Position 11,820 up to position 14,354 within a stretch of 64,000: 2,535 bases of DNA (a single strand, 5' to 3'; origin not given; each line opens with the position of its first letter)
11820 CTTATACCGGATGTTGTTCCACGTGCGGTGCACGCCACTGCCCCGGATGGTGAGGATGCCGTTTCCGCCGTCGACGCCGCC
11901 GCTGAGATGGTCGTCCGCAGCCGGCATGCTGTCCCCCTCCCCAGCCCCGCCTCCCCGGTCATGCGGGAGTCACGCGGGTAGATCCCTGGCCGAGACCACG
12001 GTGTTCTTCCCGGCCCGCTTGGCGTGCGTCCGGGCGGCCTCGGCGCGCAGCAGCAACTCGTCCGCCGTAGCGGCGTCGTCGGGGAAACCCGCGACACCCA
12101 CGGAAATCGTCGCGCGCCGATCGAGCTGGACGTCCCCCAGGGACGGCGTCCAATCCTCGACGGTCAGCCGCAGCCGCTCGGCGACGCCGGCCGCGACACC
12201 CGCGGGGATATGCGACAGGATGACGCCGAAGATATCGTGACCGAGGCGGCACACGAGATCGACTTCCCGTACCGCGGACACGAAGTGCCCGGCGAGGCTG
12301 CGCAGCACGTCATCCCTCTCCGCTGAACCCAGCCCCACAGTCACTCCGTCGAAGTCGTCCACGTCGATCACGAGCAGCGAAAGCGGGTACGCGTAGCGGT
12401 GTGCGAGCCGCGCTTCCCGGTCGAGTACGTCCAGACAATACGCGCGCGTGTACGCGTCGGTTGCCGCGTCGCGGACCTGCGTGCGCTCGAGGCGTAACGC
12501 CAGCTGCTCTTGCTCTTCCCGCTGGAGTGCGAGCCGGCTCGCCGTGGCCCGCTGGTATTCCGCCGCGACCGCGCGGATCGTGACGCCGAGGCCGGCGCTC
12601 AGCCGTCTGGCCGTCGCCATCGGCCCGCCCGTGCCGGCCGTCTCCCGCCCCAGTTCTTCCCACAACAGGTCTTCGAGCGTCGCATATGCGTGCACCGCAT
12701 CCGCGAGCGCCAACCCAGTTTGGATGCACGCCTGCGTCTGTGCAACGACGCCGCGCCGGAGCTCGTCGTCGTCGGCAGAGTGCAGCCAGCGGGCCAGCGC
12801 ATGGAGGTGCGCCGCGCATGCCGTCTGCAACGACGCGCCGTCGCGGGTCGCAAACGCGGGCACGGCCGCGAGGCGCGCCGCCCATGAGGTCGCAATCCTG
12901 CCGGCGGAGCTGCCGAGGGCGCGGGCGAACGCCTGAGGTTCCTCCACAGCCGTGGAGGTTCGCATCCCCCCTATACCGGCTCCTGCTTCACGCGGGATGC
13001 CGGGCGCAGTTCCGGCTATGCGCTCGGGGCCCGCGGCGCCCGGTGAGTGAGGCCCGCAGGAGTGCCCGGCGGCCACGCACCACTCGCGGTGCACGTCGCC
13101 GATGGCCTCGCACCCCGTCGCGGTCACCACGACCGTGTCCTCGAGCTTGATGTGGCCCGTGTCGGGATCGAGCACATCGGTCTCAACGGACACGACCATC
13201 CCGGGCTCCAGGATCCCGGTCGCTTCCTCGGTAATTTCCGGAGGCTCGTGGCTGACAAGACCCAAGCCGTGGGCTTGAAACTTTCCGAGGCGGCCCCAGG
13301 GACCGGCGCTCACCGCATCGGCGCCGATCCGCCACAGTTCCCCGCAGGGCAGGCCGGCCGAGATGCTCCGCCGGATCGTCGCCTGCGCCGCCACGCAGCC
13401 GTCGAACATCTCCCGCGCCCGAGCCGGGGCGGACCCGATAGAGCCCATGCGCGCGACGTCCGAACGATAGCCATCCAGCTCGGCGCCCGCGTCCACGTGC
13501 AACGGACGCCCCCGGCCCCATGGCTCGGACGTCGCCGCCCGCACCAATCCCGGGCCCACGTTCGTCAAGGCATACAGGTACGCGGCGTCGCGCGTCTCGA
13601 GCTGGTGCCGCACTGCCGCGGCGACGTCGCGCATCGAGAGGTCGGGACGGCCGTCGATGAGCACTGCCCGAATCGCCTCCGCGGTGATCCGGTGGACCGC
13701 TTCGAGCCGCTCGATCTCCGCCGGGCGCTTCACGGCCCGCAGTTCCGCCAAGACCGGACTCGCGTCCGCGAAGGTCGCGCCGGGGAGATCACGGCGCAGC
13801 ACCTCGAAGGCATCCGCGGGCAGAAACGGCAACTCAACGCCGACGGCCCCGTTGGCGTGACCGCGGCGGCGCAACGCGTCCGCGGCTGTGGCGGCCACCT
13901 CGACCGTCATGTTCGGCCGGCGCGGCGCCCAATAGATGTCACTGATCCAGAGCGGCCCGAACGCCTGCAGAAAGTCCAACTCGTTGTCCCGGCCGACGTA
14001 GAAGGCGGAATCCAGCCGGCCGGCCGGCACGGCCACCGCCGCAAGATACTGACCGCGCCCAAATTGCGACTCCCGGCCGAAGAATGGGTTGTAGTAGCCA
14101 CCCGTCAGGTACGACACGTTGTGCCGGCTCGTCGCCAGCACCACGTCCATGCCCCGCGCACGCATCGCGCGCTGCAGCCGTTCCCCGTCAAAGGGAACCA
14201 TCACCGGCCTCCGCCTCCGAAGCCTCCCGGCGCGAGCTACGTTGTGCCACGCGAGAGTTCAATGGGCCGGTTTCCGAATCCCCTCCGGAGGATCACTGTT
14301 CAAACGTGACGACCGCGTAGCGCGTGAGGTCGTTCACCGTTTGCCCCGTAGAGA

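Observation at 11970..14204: M24 aminopeptidase fused in-frame to a sensor-GGDEF module with degenerate active site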

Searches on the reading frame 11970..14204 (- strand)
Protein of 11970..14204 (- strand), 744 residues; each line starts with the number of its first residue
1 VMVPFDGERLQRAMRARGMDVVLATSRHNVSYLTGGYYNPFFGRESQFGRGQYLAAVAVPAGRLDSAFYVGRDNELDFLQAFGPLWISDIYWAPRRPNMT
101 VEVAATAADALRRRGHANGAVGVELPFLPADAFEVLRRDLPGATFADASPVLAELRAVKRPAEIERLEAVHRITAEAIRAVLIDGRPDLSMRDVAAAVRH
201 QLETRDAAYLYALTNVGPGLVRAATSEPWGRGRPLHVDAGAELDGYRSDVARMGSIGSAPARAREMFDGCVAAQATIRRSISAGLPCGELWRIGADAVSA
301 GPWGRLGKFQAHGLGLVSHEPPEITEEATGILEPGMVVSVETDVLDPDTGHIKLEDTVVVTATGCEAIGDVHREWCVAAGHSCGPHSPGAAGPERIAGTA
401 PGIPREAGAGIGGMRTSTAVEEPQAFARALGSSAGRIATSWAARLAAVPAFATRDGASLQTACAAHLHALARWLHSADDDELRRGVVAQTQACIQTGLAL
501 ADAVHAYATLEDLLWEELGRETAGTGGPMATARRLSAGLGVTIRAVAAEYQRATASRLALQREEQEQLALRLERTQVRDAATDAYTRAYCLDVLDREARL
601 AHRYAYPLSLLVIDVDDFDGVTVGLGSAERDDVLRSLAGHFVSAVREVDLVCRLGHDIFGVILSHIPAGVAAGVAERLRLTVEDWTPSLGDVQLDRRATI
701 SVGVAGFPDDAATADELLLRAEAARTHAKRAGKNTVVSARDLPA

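Call 3: search_protein_families(library=pfam, proteins=[window:11970-14204:-], max_evalue=1)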
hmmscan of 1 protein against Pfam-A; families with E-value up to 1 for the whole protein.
window:11970-14204:- (744 aa): 3 families
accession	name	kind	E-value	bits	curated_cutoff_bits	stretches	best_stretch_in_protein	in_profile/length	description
PF00557.29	Peptidase_M24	-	7.4e-28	98.2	23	1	166-362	2-208/208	Metallopeptidase family M24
PF00990.26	GGDEF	-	1.1e-23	84.2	23.8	1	578-734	3-160/161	Diguanylate cyclase, GGDEF domain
PF01321.24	Creatinase_N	-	4.1e-13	50.4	22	1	8-158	3-128/128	Creatinase/Prolidase N-terminal domain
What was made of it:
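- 13731..14183 (-): Creatinase_N domain (aa 8-158). Pfam PF01321, E 4e-13 (call 3)
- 12003..12473 (-): GGDEF domain (aa 578-734) with a degenerate A-site GHDIF (12228-12242) and an intact I-site REVD (12258-12269). Pfam PF00990, E 1e-23 (call 3).
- On Peptidase family M24B (Xaa-Pro peptidase / creatinase fold): 50.4 bits (cut-off 22) and 98.2 bits (cut-off 23), call 3
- On Active diguanylate cyclase (GGDEF): Pfam 84 bits (call 3).
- Checked: Pfam hits (call 3): Creatinase_N at aa 8-158 (E 4e-13), Peptidase_M24 at aa 166-362 (E 7e-28), GGDEF at aa 578-734 (E 1e-23).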

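Call 4: search_protein_families(library=ncbifam, proteins=[window:11970-14204:-], max_evalue=1)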
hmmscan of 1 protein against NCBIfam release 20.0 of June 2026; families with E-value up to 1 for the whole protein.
window:11970-14204:- (744 aa): 33 families (the best 25 are shown)
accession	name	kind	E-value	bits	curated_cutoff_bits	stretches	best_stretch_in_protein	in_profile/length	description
NF007135.0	PRK09581.1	equivalog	5.1e-26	91.5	474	1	575-739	291-455/457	PleD family two-component system response regulator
TIGR00254.1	GGDEF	domain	1.3e-25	90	37.4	1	572-738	1-166/168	diguanylate cyclase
NF038266.1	diguan_SiaD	equivalog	2.1e-20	73.2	290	1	566-735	84-251/252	biofilm regulation diguanylate cyclase SiaD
NF040821.1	dipep_PepQ_Arch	equivalog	2.1e-20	73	630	1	146-374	110-344/346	Xaa-Pro dipeptidase PepQ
NF041606.1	dguan_cyc_DgcA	equivalog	7.7e-19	67.8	370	1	572-737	175-337/340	diguanylate cyclase DgcA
NF007380.0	PRK09894.1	equivalog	9.6e-17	61.3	256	1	557-739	110-287/296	diguanylate cyclase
NF047654.1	DiguCycDgcRLepto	equivalog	2.6e-15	56.1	500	1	566-738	123-295/295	diguanylate cyclase DgcR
NF007310.0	PRK09795.1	equivalog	3.4e-15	55.7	393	1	152-368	121-348/361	aminopeptidase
NF007599.0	PRK10245.1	equivalog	3.2e-14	52.2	402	1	570-735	204-366/371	diguanylate cyclase AdrA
NF011720.0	PRK15173.1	subfamily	7.3e-14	51.5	420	1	106-374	63-338/343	peptidase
NF011173.0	PRK14575.1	equivalog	8.3e-14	51.3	850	1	105-374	125-401/406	putative peptidase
NF011174.0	PRK14576.1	subfamily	9.3e-14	51.1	487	1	104-374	123-400/405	putative endopeptidase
NF007423.1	PRK09966.1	equivalog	7.5e-13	48.1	325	1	570-728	233-389/390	diguanylate cyclase DgcN/YfiN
NF045675.1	PhdiestaseDibA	equivalog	1.1e-12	47.2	980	1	579-735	206-360/623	phosphodiesterase DibA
NF051473.1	DigCycDgcsShew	equivalog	1.5e-11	44.3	400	1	578-735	137-287/291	diguanylate cyclase DgcS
NF008131.0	PRK10879.1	equivalog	7.7e-11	41.4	465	2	142-273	157-294/438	Xaa-Pro aminopeptidase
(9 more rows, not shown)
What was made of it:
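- On Xaa-Pro dipeptidase PepQ / aminopeptidase P (specific equivalogs): NF008131 scores 41 against 465 (call 4).
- Closest known: M24B metallopeptidases. Different: It is far below every NCBIfam equivalog cut-off (PepQ 73 bits against 630), so the substrate is unknown (call 4).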

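Call 6: find_homologous_proteins(query=window:11970-14204:-, max_evalue=0.00001)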
Query window:11970-14204:- (744 aa): 17 proteins with E <= 0.00001 among 8000 candidates.
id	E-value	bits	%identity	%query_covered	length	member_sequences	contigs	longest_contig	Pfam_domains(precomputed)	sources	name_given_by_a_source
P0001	5.0e-131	456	54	51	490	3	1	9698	PF01321.25,PF00557.30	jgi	jgi:Xaa-Pro aminopeptidase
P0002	2.4e-94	335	49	50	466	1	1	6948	PF01321.25,PF00557.30,PF02597.27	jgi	jgi:MoaD family protein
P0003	9.9e-60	221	39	51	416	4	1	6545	PF01321.25,PF00557.30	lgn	-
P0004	9.7e-56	207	35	50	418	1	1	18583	PF01321.25,PF00557.30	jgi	jgi:Xaa-Pro aminopeptidase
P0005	3.5e-53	199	35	50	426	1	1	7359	PF01321.25,PF00557.30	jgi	jgi:Xaa-Pro aminopeptidase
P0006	1.8e-37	147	63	12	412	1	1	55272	PF00557.30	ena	-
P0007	3.6e-15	73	31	23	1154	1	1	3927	PF00563.26,PF00990.27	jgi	jgi:diguanylate cyclase (GGDEF)-like protein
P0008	4.7e-12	63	33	22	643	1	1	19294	PF00672.31,PF13185.13,PF01590.33,PF13492.13,PF00990.27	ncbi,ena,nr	ncbi:MAG TPA: diguanylate cyclase [Actinomycetota bacterium]|nr:diguanylate cyclase [Actinomycetota 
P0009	6.1e-11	59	35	22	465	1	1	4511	PF00990.27,PF00072.31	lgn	-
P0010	4.4e-10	57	35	21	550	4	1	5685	PF00990.27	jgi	jgi:diguanylate cyclase (GGDEF)-like protein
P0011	2.7e-9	54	27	35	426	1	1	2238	PF01321.25,PF00557.30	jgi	jgi:Xaa-Pro dipeptidase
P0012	3.4e-9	54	33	27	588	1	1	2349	PF07696.18,PF07695.18,PF00990.27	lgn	-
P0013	1.6e-8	51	34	22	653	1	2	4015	PF00672.31,PF13185.13,PF01590.33,PF13492.13,PF00990.27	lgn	-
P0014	1.7e-8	51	34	21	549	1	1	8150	PF00990.27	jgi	-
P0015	5.1e-8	50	37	22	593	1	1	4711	PF00672.31,PF00990.27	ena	-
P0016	1.8e-6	45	35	17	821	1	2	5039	PF13185.13,PF13487.13,PF01966.29,PF01590.33,PF13492.13,PF00990.27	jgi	jgi:diguanylate cyclase (GGDEF)-like protein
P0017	7.7e-6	42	33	23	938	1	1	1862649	PF08447.19,PF13426.14,PF13188.14,PF08448.17,PF00563.26,PF00989.32,PF00990.27,PF00072.31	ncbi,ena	-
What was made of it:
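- Tried and rejected: It missed most M24 relatives and the close cluster (call 6).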

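Call 10: find_encoding_contigs(protein=P0006, flank=6000, max_places=4)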
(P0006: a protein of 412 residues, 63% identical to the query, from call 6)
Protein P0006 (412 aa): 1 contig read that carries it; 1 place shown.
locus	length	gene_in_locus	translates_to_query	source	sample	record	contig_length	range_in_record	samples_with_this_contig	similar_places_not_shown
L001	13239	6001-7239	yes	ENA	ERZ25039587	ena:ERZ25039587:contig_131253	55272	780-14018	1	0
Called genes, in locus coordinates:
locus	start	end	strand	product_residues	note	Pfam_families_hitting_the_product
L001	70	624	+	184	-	-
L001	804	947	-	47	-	-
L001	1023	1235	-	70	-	-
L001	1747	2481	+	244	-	-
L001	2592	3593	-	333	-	-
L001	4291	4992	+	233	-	PF07969:Amidohydro_3, PF01979:Amidohydro_1 (weak)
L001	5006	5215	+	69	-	-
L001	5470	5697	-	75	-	-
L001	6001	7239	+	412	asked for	PF00557:Peptidase_M24 (faint)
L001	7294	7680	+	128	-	-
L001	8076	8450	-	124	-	-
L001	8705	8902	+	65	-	-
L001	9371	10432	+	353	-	PF19300:BPD_transp_1_N, PF00528:BPD_transp_1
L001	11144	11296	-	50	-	-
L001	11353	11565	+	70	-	-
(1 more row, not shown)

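Call 11: find_encoding_contigs(protein=window:11973-14204:-, flank=6000, max_places=4)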
Protein window:11973-14204:- (744 aa): no gene with exactly this product is on record in the collection.

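Call 12: find_related_loci(query=window:11973-14204:-, collection=genome_contigs, flank=8000)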
Query window:11973-14204:- (744 aa) in genome_contigs; peptide patterns used: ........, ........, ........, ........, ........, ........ (x = any residue, [..] = any of these).
599 stretches matched a pattern (row limit reached: there are more); 2 encode a relative of the query (tblastn E <= 1e-3); 2 distinct loci.
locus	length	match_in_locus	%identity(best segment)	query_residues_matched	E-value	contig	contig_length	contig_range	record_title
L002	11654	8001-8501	35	577-737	3e-17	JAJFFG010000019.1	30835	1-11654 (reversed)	MAG: Planctomycetota bacterium isolate OFTM316 OFTM316_18, whole genome shotgun sequence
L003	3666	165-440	40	107-198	5e-14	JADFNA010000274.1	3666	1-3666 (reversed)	MAG: Candidatus Zixiibacteriota bacterium isolate B60T1B5 B60T1B5_NODE49501, whole genome shotgun sequence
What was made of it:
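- Tried and rejected: Species-representative genomes (GTDB) gave no close relative, only unrelated GGDEF and M24 fragments (call 12).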

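Call 15: find_encoding_contigs(protein=window:11973-14201:-, flank=6000, max_places=4)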
Protein window:11973-14201:- (743 aa): 4 contigs read that carry it; 1 place shown.
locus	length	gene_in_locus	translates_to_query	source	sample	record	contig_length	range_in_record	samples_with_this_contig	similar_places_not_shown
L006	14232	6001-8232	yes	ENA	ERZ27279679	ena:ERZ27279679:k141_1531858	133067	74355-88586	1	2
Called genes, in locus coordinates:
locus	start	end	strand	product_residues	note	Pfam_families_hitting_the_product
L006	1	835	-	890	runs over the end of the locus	PF22422:MGH1-like_GH, PF03200:Glyco_hydro_63 (faint), PF22422:MGH1-like_GH (weak)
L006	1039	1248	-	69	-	-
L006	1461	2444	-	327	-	PF11741:AMIN (weak)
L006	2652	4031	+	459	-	PF00890:FAD_binding_2 (faint), PF01134:GIDA (faint), PF01262:AlaDh_PNT_C (faint), PF02737:3HCDH_N (faint), PF07992:Pyr_redox_2, PF12831:FAD_oxidored, PF00070:Pyr_redox, PF02852:Pyr_redox_dim, +3 more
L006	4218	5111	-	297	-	-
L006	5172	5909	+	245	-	-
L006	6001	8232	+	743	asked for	PF01321:Creatinase_N, PF00557:Peptidase_M24, PF00990:GGDEF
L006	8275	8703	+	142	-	PF00190:Cupin_1 (weak), PF07883:Cupin_2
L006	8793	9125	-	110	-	-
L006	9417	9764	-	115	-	PF01329:Pterin_4a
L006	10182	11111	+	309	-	PF00903:Glyoxalase, PF18029:Glyoxalase_6 (faint), PF00903:Glyoxalase (weak)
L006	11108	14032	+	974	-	PF01565:FAD_binding_4, PF02913:FAD-oxidase_C, PF13183:Fer4_8, PF13534:Fer4_17, PF02754:CCG (weak)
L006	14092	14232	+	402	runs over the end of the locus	PF01266:DAO, PF07992:Pyr_redox_2 (faint)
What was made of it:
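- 11970..14204 (-): Fused ORF, 744 codons from GTG 14204 (743 from ATG 14201), stop TGA at 11972-11970. The exact 743-aa product is on 4 contigs (call 15).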

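Call 16: list_cluster_members(proteins=[window:11973-14201:-])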
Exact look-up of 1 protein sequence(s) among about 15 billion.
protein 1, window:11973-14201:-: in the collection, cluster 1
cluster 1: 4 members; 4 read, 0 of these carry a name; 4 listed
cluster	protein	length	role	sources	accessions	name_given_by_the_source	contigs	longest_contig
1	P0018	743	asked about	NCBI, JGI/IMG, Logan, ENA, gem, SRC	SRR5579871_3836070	-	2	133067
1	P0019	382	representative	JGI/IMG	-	-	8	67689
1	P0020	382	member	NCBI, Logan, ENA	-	-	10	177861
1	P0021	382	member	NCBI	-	-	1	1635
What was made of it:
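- The fused form is known as one sequence and possibly from one sample (calls 15, 16). The collection also lists the protein under JGI/IMG, NCBI and GEM sources (call 16).
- Tried and rejected: The cluster look-up (call 16) is what revealed the 382-aa relatives.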

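Call 19: find_encoding_contigs(protein=P0020, flank=6000, max_places=10)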
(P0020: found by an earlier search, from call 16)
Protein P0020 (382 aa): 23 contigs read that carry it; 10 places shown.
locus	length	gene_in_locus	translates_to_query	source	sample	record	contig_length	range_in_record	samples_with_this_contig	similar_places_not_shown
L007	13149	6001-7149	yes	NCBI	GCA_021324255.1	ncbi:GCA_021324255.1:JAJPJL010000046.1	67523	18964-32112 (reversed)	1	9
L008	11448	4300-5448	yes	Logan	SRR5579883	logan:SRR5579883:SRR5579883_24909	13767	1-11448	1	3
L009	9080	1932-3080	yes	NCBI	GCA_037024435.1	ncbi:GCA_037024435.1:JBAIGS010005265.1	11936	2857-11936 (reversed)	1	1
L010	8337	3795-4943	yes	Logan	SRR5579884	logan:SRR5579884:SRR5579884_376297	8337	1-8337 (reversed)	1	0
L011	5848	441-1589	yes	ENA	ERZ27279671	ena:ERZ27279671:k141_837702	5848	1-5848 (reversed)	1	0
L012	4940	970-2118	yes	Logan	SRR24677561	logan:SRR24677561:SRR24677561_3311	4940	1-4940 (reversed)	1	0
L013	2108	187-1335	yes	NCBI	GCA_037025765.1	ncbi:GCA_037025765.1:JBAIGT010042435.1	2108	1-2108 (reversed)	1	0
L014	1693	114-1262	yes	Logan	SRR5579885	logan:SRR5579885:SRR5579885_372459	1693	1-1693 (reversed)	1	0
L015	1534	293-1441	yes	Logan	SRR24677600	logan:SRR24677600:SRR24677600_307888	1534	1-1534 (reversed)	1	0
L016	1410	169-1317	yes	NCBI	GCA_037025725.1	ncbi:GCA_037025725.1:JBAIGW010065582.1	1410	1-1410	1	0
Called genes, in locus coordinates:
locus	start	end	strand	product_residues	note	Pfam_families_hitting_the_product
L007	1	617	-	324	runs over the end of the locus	PF01590:GAF (weak), PF13185:GAF_2, PF13492:GAF_3 (weak), PF00990:GGDEF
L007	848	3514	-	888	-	PF22422:MGH1-like_GH, PF03200:Glyco_hydro_63 (faint), PF22422:MGH1-like_GH (weak)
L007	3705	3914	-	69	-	-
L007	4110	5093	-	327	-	PF11741:AMIN (weak)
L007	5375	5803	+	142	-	PF07681:DoxX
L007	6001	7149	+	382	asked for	PF01321:Creatinase_N, PF00557:Peptidase_M24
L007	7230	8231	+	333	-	PF00990:GGDEF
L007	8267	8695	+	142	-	PF00190:Cupin_1 (weak), PF07883:Cupin_2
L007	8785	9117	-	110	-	-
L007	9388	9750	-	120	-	PF01329:Pterin_4a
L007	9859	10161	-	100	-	-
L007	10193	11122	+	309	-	PF00903:Glyoxalase, PF18029:Glyoxalase_6 (faint), PF00903:Glyoxalase (weak)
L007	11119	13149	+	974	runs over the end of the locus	PF01565:FAD_binding_4, PF02913:FAD-oxidase_C, PF13183:Fer4_8, PF13534:Fer4_17, PF02754:CCG (weak)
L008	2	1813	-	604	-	?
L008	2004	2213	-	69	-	-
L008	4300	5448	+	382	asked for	PF01321:Creatinase_N, PF00557:Peptidase_M24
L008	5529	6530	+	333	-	PF00990:GGDEF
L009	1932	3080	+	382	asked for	PF01321:Creatinase_N, PF00557:Peptidase_M24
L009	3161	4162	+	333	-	PF00990:GGDEF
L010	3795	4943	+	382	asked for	PF01321:Creatinase_N, PF00557:Peptidase_M24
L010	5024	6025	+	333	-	PF00990:GGDEF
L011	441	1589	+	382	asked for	PF01321:Creatinase_N, PF00557:Peptidase_M24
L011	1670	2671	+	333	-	PF00990:GGDEF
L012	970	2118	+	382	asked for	PF01321:Creatinase_N, PF00557:Peptidase_M24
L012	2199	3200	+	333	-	PF00990:GGDEF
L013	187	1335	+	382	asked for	PF01321:Creatinase_N, PF00557:Peptidase_M24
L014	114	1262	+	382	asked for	PF01321:Creatinase_N, PF00557:Peptidase_M24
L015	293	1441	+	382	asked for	PF01321:Creatinase_N, PF00557:Peptidase_M24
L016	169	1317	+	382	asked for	PF01321:Creatinase_N, PF00557:Peptidase_M24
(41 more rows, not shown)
